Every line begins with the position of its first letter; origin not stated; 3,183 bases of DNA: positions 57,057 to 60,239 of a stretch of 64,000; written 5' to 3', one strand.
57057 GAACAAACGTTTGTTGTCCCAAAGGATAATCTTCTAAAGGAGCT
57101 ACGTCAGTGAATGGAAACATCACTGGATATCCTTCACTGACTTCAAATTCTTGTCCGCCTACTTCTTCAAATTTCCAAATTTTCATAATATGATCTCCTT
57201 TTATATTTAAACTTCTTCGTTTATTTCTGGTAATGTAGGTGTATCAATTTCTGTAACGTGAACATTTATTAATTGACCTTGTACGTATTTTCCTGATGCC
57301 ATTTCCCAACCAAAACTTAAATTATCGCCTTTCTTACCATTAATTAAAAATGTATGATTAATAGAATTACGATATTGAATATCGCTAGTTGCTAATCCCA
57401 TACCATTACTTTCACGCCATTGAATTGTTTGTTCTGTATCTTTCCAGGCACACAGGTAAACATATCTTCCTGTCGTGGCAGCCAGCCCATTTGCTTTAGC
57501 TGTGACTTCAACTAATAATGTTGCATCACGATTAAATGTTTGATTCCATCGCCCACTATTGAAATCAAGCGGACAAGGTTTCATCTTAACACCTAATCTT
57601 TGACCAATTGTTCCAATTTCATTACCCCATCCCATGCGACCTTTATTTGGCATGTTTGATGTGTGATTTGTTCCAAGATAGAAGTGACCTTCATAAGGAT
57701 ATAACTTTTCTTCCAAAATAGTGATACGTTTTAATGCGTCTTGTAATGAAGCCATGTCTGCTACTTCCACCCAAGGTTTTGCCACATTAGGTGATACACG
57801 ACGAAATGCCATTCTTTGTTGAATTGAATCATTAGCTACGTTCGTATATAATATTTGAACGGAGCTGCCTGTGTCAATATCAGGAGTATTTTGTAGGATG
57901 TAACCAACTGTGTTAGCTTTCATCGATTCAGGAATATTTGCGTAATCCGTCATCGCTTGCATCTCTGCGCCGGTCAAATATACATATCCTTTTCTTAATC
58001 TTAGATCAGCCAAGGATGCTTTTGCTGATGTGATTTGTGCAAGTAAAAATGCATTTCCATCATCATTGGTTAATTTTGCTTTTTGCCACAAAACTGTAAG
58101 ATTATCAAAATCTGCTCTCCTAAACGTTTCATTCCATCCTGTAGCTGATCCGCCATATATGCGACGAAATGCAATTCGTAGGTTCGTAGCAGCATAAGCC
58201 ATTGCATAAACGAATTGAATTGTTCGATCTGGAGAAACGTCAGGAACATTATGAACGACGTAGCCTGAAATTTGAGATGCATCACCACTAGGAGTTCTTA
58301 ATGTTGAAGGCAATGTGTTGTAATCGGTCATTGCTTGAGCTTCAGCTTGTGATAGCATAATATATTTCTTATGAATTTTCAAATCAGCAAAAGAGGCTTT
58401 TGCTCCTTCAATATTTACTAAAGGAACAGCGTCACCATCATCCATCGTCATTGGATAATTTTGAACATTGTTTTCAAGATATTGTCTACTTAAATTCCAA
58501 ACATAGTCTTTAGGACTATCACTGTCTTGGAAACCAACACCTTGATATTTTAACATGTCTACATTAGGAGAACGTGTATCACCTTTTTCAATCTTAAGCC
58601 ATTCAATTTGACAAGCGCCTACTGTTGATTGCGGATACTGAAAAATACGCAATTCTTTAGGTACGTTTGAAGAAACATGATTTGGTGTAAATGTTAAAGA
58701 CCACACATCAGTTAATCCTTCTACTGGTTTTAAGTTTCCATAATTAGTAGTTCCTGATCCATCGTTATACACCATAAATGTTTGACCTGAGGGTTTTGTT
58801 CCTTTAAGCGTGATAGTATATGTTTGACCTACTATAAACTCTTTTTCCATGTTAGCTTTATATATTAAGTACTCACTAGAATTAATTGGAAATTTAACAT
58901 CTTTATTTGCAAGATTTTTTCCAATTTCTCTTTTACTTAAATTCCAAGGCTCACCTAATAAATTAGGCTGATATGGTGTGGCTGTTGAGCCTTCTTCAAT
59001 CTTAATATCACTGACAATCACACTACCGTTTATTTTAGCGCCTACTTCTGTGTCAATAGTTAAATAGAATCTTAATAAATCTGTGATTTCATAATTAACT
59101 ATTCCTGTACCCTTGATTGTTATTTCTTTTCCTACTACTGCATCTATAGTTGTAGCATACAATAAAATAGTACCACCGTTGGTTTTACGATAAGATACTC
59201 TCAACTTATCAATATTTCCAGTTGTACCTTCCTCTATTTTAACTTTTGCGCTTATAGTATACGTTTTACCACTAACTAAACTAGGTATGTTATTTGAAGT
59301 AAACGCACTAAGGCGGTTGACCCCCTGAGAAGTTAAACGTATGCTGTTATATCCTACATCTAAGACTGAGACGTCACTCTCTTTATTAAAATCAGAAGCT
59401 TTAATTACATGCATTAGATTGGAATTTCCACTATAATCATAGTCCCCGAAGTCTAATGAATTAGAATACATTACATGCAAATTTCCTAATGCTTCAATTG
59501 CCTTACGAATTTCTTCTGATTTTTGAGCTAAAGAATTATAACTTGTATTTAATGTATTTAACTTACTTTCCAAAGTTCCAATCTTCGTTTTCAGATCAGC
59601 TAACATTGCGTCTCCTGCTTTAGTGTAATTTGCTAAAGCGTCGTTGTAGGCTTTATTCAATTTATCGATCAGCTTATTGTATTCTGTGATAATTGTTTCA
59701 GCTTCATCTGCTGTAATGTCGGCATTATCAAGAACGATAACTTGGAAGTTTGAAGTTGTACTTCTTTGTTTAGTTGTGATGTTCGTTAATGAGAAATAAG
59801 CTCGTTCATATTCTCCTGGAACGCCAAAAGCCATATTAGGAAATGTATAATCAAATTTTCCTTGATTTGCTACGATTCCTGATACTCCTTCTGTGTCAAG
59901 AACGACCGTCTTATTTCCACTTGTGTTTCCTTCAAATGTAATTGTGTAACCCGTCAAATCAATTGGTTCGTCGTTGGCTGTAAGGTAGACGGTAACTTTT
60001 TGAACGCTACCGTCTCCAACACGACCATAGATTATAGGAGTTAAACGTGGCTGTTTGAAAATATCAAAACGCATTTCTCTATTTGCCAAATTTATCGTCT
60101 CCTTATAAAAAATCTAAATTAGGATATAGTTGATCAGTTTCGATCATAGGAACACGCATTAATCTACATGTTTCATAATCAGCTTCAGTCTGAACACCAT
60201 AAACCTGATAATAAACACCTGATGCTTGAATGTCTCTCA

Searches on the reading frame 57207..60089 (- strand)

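Call 40: search_protein_families(library=phrogs, proteins=[window:57207-60089:-], max_evalue=0.001)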
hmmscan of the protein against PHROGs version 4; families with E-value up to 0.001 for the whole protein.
window:57207-60089:- (960 aa): 10 families
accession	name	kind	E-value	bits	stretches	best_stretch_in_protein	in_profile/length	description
phrog_9884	-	unknown function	1.1e-145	487.9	1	7-544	9-532/699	-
phrog_10054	-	unknown function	1.7e-127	427.9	1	134-544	144-561/735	-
phrog_33923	-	unknown function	2.8e-74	251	1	204-534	22-358/2146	-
phrog_1665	-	unknown function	2.7e-68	231.6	2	1-192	1-188/585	-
phrog_10512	-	head and packaging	3.6e-60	205.4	1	1-196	1-189/444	virion structural protein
phrog_13726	-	unknown function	8.6e-40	137.8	1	151-536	259-635/800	-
phrog_3639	-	tail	1.3e-38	134.4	1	1-259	5-211/474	minor tail protein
phrog_6183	-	tail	4.8e-24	85.9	1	1-260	4-260/381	minor tail protein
phrog_7158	-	unknown function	1.1e-19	71.6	1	19-235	14-220/554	-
phrog_1084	-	unknown function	2.4e-05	25.4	1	32-85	20-76/123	unknown function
